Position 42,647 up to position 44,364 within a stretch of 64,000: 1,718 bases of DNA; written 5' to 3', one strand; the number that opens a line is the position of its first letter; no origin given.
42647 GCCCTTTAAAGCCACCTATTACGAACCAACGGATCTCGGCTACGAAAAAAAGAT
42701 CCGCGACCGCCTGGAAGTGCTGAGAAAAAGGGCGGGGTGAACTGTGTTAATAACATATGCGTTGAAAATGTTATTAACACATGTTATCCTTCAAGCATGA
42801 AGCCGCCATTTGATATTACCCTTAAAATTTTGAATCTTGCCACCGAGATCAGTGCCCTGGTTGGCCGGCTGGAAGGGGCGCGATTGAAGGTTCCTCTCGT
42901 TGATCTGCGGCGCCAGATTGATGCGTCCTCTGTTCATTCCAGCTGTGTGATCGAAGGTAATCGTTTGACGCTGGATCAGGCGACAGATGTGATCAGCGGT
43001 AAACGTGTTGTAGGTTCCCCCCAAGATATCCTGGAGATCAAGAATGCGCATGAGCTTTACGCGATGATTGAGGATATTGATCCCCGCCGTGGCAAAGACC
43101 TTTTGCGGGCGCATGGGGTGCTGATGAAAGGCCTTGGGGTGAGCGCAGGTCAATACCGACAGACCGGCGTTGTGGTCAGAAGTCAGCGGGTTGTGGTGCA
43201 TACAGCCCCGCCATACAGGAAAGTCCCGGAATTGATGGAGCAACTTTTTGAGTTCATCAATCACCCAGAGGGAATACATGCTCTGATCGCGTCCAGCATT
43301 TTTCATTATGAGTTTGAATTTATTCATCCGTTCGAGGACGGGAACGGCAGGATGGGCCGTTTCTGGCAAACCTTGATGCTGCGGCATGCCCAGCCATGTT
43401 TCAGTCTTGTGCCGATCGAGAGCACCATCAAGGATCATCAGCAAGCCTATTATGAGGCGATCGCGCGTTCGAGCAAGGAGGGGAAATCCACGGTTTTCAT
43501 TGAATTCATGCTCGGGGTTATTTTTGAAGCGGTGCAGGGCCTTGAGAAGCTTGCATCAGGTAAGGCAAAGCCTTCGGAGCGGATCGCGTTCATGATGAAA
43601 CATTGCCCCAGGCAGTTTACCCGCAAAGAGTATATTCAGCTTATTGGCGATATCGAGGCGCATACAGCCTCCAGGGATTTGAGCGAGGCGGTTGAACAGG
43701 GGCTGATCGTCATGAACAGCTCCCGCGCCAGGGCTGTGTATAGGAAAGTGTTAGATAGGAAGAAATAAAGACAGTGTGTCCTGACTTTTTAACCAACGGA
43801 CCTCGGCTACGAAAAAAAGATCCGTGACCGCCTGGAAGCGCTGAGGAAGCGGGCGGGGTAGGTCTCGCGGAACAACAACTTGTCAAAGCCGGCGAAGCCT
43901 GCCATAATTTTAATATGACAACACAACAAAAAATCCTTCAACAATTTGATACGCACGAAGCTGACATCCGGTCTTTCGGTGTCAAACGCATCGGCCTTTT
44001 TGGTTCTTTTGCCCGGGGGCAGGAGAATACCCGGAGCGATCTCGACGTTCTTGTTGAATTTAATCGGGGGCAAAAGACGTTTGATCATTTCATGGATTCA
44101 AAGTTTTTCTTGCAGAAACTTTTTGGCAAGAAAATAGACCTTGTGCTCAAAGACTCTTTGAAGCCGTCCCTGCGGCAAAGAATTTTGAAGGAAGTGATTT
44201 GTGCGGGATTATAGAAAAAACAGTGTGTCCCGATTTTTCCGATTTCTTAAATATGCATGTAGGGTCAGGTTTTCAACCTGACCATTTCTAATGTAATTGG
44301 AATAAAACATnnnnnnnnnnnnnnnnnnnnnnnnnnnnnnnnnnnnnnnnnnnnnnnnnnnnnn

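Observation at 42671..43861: fic cassette inserted at the 3' end of rarA, bracketed by a ~70-bp direct duplication of the rarA terminus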

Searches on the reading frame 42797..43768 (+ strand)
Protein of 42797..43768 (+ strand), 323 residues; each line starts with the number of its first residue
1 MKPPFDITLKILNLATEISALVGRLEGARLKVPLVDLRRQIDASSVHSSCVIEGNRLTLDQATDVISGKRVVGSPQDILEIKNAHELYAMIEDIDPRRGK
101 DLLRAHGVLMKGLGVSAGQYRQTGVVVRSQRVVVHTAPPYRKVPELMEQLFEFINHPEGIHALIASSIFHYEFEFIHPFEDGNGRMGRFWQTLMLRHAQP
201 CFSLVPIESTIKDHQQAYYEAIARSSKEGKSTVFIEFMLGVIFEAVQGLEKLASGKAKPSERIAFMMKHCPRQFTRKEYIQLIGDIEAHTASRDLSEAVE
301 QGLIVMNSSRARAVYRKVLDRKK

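Call 7: search_protein_families(library=pfam, proteins=[window:42797-43768:+], max_evalue=0.01)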
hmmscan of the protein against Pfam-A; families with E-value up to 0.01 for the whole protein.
window:42797-43768:+ (323 aa): 1 family
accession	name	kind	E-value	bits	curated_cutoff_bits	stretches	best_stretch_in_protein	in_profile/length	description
PF02661.23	Fic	-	3.4e-19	69.9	24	1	100-195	5-93/93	Fic/DOC family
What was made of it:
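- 42797..43768 (+): fic, 323 aa. It has the catalytic motif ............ and an N-terminal SxxxEG (SCVIEG) inhibitory-helix-type motif. Pfam PF02661 3.4e-19 (call 7).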

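Call 9: find_encoding_contigs(protein=window:42797-43768:+, flank=10000, max_places=10)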
Protein window:42797-43768:+ (323 aa): 6 contigs read that carry it; 3 places shown.
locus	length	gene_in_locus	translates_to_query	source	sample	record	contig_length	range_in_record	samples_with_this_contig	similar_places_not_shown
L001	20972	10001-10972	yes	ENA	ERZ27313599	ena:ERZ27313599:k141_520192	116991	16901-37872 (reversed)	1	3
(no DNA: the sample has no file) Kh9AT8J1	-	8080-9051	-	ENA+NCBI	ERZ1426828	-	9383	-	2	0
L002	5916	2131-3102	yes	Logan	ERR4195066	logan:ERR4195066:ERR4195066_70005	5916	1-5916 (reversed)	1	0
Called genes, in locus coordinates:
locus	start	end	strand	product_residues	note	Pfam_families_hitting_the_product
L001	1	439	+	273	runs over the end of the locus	PF03755:YicC-like_N, PF08340:YicC-like_C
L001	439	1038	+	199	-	PF00625:Guanylate_kin, PF13238:AAA_18 (weak)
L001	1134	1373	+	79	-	PF01192:RNA_pol_Rpb6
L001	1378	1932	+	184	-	PF02441:Flavoprotein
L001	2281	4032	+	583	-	PF07973:tRNA_SAD, PF00587:tRNA-synt_2b, PF03129:HGTP_anticodon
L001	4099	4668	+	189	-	PF05198:IF3_N, PF00707:IF3_C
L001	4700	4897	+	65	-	PF01632:Ribosomal_L35p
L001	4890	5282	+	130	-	PF00453:Ribosomal_L20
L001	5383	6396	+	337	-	PF02912:Phe_tRNA-synt_N, PF01409:tRNA-synt_2d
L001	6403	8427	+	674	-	PF03483:B3_4, PF03484:B5, PF17759:tRNA_synthFbeta, PF03147:FDX-ACB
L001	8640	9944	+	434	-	PF05496:RuvB_N, PF13191:AAA_16 (faint), PF20720:nSTAND3 (faint), PF00004:AAA, PF07728:AAA_5 (weak), PF13173:AAA_14 (weak), PF16193:AAA_assoc_2, PF12002:MgsA_C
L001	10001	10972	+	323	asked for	PF02661:Fic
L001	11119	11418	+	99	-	PF01909:NTP_transf_2, PF18765:Polbeta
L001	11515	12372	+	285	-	PF02498:Bro-N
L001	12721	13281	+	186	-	PF01812:5-FTHF_cyc-lig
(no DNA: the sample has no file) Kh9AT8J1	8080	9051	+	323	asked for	PF02661:Fic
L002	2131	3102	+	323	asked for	PF02661:Fic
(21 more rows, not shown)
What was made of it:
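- Checked: An ENA contig from a third sample (ERZ1426828) has the same gene order (call 9).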

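Call 15: find_homologous_proteins(query=window:42797-43768:+, max_evalue=1e-20)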
Query window:42797-43768:+ (323 aa): 6171 proteins with E <= 1e-20 among 8000 candidates; the best 120 are listed.
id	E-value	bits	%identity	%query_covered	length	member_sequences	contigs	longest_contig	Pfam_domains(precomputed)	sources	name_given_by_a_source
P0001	8.1e-200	680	94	100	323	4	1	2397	PF02661.24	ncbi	-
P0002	8.4e-182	621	84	100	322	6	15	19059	PF02661.24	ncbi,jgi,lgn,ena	-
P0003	2.8e-166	570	78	98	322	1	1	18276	PF02661.24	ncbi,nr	ncbi:MAG: Fic family protein [Candidatus Omnitrophica bacterium]|nr:Fic family protein [Candidatus O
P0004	4.3e-164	563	78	98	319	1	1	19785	PF02661.24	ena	-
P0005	2.2e-163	561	78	98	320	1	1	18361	PF02661.24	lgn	-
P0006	2.8e-163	560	78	98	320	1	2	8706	PF02661.24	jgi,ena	jgi:Fic family protein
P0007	2.3e-162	557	78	98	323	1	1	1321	PF02661.24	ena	-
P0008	2.5e-162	557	81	93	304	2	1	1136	PF02661.24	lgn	-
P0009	3.5e-162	557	75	98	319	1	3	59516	PF02661.24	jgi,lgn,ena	-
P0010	3.4e-160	550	75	100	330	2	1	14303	PF02661.24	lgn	-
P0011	3.2e-157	540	75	98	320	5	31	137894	PF02661.24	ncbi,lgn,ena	-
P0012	4.5e-155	533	74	98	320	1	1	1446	PF02661.24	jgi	jgi:Fic family protein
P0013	3.4e-154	530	74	100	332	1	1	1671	PF02661.24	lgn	-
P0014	1.4e-153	528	75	98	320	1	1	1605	PF02661.24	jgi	jgi:Fic family protein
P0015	4.4e-153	527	74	98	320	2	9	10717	PF02661.24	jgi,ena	-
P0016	6.3e-153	526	72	98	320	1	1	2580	PF02661.24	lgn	-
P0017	6.5e-153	526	72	98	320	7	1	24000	PF02661.24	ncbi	-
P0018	3.6e-152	524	71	98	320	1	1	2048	PF02661.24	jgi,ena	-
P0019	7.3e-152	523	73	98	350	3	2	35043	PF02661.24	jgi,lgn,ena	-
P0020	1.9e-151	521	71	98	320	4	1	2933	PF02661.24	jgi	-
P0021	2.7e-151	521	70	98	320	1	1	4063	PF02661.24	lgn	-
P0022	3.6e-151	520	70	98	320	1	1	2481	PF02661.24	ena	-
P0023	5.5e-151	520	71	98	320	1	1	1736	PF02661.24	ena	-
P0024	1.5e-150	518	70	98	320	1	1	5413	PF02661.24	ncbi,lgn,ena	-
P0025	2.0e-150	518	70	98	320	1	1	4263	PF02661.24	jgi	jgi:Fic family protein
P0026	5.6e-150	517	71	99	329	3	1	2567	PF02661.24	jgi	jgi:Fic family protein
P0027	5.9e-150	516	71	98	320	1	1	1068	PF02661.24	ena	-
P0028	7.5e-150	516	72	98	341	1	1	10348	PF02661.24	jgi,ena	-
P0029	8.4e-150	516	71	98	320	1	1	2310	PF02661.24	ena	-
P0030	8.6e-150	516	70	98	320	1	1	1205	PF02661.24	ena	-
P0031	1.1e-149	516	71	98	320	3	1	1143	PF02661.24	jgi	-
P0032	1.7e-149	515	70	98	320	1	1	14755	PF02661.24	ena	-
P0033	2.7e-149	514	71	100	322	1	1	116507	PF02661.24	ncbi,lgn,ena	ncbi:MAG: Fic family protein [Candidatus Omnitrophota bacterium]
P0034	6.3e-149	513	70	98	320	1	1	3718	PF02661.24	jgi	jgi:Fic family protein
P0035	6.9e-149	513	71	98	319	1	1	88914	PF02661.24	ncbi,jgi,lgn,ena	jgi:Fic family protein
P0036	1.2e-147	509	69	96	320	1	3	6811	PF02661.24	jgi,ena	-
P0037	6.1e-145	500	69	98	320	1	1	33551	PF02661.24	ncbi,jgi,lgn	-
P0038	8.4e-144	496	71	100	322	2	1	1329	PF02661.24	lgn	-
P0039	2.2e-141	488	70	98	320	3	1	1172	PF02661.24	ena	-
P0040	4.9e-141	487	68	98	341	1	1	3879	PF02661.24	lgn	-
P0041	1.1e-134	466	70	89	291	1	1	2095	PF02661.24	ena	-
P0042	2.1e-129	449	66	92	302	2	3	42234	PF02661.24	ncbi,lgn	-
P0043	4.4e-129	448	85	72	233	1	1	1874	PF02661.24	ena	-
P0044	1.4e-107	377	71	72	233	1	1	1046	PF02661.24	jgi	jgi:Fic family protein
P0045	1.6e-101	357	71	71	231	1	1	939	PF02661.24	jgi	jgi:Fic family protein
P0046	5.1e-96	339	71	65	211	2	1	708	PF02661.24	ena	-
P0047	4.1e-91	323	76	59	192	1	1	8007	PF02661.24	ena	-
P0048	2.0e-85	305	49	97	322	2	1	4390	PF02661.24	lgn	-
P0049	1.1e-83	299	46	98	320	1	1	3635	PF02661.24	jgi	jgi:Fic family protein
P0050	3.5e-83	297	45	98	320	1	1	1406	PF02661.24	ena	-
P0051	1.1e-82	296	45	98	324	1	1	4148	PF02661.24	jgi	jgi:Fic family protein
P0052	1.4e-82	295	70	56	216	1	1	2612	PF02661.24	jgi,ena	-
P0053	5.0e-82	293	44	98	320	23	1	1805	PF02661.24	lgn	-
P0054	6.9e-82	293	45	98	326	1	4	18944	PF02661.24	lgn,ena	-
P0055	8.0e-82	293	44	98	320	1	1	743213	PF02661.24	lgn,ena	-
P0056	9.0e-81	289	47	94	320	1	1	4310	PF02661.24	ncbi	-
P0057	1.2e-80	289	46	98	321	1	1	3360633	PF02661.24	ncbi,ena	-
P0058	2.0e-79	285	44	98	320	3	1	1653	PF02661.24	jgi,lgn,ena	-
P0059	2.8e-79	284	45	98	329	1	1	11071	PF02661.24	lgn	-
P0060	3.8e-79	284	45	98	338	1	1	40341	PF02661.24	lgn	-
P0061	5.5e-79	283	45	98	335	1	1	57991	PF02661.24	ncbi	-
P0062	6.0e-79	283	45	98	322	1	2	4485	PF02661.24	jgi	jgi:Fic family protein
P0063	7.5e-79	283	44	98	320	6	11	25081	PF02661.24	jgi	jgi:Fic family protein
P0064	9.9e-79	283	45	98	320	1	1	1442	PF02661.24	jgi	jgi:Fic family protein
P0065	1.6e-78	282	44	99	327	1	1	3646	PF02661.24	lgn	-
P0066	1.6e-78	282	46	98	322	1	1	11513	PF02661.24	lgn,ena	-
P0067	3.1e-78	281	44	99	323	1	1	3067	PF02661.24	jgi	jgi:Fic family protein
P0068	3.1e-78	281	45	98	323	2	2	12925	PF02661.24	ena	-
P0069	5.2e-78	280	43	98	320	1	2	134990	PF02661.24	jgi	jgi:Fic family protein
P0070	5.6e-78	280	44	99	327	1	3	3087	PF02661.24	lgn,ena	-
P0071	5.8e-78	280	43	99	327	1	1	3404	PF02661.24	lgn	-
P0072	8.6e-78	280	46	98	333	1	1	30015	PF02661.24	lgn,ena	-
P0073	8.7e-78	279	45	98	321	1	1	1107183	PF02661.24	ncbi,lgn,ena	-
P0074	8.7e-78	279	44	98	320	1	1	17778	PF02661.24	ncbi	-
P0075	9.8e-78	279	45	98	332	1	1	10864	PF02661.24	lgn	-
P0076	1.0e-77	279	45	98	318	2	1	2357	PF02661.24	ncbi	-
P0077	1.2e-77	279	45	93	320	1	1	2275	PF02661.24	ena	-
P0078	1.3e-77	279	48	98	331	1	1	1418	PF02661.24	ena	-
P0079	1.4e-77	279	45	98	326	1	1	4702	PF02661.24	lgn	-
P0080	1.4e-77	279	44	98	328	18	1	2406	PF02661.24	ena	-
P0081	1.5e-77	279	46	99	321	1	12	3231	PF02661.24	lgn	-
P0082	1.6e-77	279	44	98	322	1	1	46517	PF02661.24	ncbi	-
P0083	1.8e-77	278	43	98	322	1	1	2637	PF02661.24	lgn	-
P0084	2.0e-77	278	46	98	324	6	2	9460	PF02661.24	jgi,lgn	jgi:Fic family protein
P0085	2.1e-77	278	45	99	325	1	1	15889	PF02661.24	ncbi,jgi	jgi:Fic family protein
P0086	2.1e-77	278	44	98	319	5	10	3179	PF02661.24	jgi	jgi:Fic family protein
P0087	2.3e-77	278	46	94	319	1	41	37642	PF02661.24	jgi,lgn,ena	jgi:Fic family protein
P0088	2.5e-77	278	44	97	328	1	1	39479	PF02661.24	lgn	-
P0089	2.5e-77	278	43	98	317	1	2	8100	PF02661.24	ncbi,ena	-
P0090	2.6e-77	278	44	97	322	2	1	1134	PF02661.24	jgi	jgi:Fic family protein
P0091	2.7e-77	278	44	98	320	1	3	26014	PF02661.24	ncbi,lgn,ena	-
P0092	2.9e-77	278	44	98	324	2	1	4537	PF02661.24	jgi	jgi:Fic family protein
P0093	3.0e-77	278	43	99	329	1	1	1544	PF02661.24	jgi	jgi:Fic family protein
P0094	3.3e-77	278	44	97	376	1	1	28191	PF02661.24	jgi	jgi:Fic family protein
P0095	5.0e-77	277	44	98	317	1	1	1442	PF02661.24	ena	-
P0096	5.5e-77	277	44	98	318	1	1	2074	PF02661.24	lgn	-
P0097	5.6e-77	277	45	98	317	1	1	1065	PF02661.24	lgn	-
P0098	5.7e-77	277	44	98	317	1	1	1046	PF02661.24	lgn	-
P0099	7.3e-77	276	44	98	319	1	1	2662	PF02661.24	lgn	-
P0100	9.0e-77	276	45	94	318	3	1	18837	PF02661.24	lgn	-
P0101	9.5e-77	276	44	98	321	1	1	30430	PF02661.24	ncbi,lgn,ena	-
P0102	9.6e-77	276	45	98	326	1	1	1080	PF02661.24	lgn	-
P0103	1.0e-76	276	44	99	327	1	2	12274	PF02661.24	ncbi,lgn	-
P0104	1.0e-76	276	44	97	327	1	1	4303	PF02661.24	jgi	jgi:Fic family protein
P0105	1.1e-76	276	45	98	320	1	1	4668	PF02661.24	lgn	-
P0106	1.3e-76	276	44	94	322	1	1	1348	PF02661.24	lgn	-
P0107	1.4e-76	276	43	97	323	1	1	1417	PF02661.24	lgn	-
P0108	1.5e-76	275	45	98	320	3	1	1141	PF02661.24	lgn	-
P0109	1.6e-76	275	45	98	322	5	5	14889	PF02661.24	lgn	-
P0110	1.7e-76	275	44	98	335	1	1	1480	PF02661.24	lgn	-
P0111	1.8e-76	275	46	98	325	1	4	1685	PF02661.24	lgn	-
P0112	2.0e-76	275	44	98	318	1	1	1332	PF02661.24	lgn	-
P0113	2.2e-76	275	44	98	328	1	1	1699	PF02661.24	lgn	-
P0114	2.4e-76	275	46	98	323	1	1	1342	PF02661.24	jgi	-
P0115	2.5e-76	275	45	98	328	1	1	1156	PF02661.24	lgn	-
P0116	2.7e-76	275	44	97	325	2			PF02661.24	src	-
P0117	2.8e-76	275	45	98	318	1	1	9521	PF02661.24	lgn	-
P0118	2.9e-76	274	44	98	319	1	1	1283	PF02661.24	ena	-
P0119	3.2e-76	274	45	98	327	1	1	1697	PF02661.24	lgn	-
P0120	3.2e-76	274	44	98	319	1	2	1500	PF02661.24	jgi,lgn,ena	-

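Call 16: find_encoding_contigs(protein=P0001, flank=8000, max_places=4)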
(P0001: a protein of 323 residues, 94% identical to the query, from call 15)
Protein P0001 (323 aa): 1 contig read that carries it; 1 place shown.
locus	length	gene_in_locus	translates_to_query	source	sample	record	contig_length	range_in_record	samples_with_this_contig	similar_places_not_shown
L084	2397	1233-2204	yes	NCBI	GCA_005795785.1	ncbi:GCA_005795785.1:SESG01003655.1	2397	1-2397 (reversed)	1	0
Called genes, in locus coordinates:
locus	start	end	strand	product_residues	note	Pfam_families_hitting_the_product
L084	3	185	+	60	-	?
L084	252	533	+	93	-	PF05015:HigB-like_toxin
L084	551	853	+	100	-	-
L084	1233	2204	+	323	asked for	PF02661:Fic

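Call 17: find_encoding_contigs(protein=P0002, flank=8000, max_places=6)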
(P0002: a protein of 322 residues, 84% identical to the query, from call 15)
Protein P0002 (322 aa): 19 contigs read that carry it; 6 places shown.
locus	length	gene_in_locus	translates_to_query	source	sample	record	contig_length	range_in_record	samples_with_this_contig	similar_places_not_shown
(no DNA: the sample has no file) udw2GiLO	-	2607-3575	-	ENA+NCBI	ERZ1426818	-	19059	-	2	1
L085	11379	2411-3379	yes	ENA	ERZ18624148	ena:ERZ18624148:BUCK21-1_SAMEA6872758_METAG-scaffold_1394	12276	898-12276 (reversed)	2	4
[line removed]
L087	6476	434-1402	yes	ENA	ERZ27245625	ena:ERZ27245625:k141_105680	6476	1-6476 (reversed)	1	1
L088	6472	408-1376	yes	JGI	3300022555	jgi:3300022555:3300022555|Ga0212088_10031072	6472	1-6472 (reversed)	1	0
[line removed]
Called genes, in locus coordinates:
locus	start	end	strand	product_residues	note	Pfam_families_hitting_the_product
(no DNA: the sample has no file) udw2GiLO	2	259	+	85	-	?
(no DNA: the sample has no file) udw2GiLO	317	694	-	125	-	-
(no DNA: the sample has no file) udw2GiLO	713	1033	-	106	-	-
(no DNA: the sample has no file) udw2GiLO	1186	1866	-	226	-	PF13365:Trypsin_2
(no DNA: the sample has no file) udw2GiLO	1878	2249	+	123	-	-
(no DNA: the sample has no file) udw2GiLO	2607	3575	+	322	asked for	PF02661:Fic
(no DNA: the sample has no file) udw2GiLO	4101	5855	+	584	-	PF09835:DUF2062, PF05359:DUF748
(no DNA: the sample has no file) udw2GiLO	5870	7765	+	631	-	PF07715:Plug, PF14905:OMP_b-brl_3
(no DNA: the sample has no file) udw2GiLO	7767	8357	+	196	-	-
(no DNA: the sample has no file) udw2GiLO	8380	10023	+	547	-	PF00672:HAMP, PF02518:HATPase_c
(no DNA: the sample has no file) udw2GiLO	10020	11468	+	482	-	PF13231:PMT_2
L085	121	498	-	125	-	-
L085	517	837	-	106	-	-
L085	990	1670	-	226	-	PF13365:Trypsin_2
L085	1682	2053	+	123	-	-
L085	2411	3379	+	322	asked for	PF02661:Fic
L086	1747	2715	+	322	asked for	PF02661:Fic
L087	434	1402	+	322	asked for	PF02661:Fic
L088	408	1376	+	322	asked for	PF02661:Fic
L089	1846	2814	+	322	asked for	PF02661:Fic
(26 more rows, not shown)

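Call 18: find_encoding_contigs(protein=P0003, flank=8000, max_places=4)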
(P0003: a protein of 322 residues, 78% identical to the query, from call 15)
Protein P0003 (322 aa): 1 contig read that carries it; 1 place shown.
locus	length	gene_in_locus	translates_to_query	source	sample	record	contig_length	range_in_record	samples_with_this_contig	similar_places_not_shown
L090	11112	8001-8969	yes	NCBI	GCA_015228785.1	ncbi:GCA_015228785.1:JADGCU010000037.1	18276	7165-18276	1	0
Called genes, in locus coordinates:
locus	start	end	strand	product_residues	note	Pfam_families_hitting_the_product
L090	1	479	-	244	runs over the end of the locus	PF00535:Glycos_transf_2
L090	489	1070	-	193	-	-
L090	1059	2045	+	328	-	-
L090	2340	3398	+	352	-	PF00044:Gp_dh_N, PF02800:Gp_dh_C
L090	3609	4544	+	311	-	PF02219:MTHFR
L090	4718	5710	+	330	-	PF01073:3Beta_HSD, PF01370:Epimerase, PF02719:Polysacc_synt_2, PF04321:RmlD_sub_bind, PF05368:NmrA, PF13460:NAD_binding_10 (weak), PF16363:GDP_Man_Dehyd, PF07993:NAD_binding_4 (weak)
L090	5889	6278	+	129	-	PF05635:23S_rRNA_IVP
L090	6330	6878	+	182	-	PF13412:HTH_24 (faint)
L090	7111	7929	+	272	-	PF01061:ABC2_membrane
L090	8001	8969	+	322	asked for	PF02661:Fic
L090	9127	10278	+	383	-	PF13518:HTH_28 (weak), PF13384:HTH_23 (weak), PF13551:HTH_29 (faint), PF13565:HTH_32 (weak), PF00665:rve, PF13683:rve_3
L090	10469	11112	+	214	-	PF17761:DUF1016_N, PF06250:YhcG_C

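Call 63: search_protein_families(library=ncbifam, proteins=[window:42797-43768:+], max_evalue=0.00001)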
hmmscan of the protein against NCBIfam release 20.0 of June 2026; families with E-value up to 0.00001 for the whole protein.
window:42797-43768:+ (323 aa): 1 family
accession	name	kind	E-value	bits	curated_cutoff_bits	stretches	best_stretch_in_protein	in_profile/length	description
NF046030.1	ProtAdlyltaseSoFic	equivalog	5.8e-18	65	550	1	123-283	136-300/361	protein adenylyltransferase Fic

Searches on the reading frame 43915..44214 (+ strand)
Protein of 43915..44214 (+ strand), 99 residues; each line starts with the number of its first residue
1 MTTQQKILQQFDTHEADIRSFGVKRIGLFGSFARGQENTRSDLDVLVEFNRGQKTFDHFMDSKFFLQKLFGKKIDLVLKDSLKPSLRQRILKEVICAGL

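Call 7: search_protein_families(library=pfam, proteins=[window:43915-44214:+], max_evalue=0.01)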
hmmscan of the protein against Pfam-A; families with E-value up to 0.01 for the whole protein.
window:43915-44214:+ (99 aa): 3 families
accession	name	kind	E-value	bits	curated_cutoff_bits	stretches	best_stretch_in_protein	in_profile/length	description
PF01909.29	NTP_transf_2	-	2.7e-14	53.8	21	1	21-94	12-90/93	Nucleotidyltransferase domain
PF18765.7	Polbeta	-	2.1e-10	41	26.9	1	22-93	12-83/93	Polymerase beta, Nucleotidyltransferase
PF22600.2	MTPAP-like_central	-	0.0022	18.5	27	1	21-69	37-83/139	Poly(A) RNA polymerase, mitochondrial-like, central palm domain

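Call 33: find_encoding_contigs(protein=window:43915-44214:+, flank=6000, max_places=10)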
Protein window:43915-44214:+ (99 aa): 1 contig read that carries it; 1 place shown.
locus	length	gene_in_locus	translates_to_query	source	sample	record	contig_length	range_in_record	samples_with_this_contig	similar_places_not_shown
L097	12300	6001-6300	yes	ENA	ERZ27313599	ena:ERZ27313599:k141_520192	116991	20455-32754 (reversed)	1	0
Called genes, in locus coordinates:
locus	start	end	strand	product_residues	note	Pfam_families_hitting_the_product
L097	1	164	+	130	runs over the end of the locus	PF00453:Ribosomal_L20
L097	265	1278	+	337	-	PF02912:Phe_tRNA-synt_N, PF01409:tRNA-synt_2d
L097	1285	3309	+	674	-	PF03483:B3_4, PF03484:B5, PF17759:tRNA_synthFbeta, PF03147:FDX-ACB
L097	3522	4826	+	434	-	PF05496:RuvB_N, PF13191:AAA_16 (faint), PF20720:nSTAND3 (faint), PF00004:AAA, PF07728:AAA_5 (weak), PF13173:AAA_14 (weak), PF16193:AAA_assoc_2, PF12002:MgsA_C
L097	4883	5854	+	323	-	PF02661:Fic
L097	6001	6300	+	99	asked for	PF01909:NTP_transf_2, PF18765:Polbeta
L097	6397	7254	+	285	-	PF02498:Bro-N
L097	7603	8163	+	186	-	PF01812:5-FTHF_cyc-lig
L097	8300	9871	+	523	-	PF12072:RNase_Y_N, PF00013:KH_1, PF22891:KH_PNO1_2nd (weak), PF01966:HD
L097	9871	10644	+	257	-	PF00149:Metallophos (weak), PF13277:YmdB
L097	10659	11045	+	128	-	PF07238:PilZ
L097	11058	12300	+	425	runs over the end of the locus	PF00749:tRNA-synt_1c, PF19269:Anticodon_2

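Call 63: search_protein_families(library=ncbifam, proteins=[window:43915-44214:+], max_evalue=0.00001)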
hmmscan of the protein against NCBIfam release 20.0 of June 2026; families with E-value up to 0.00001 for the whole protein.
window:43915-44214:+ (99 aa): 1 family
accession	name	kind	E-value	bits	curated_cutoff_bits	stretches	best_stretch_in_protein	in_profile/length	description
NF047752.1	MntA_antitoxin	equivalog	5.2e-12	45.6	60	1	23-94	7-77/106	type VII toxin-antitoxin system MntA family adenylyltransferase antitoxin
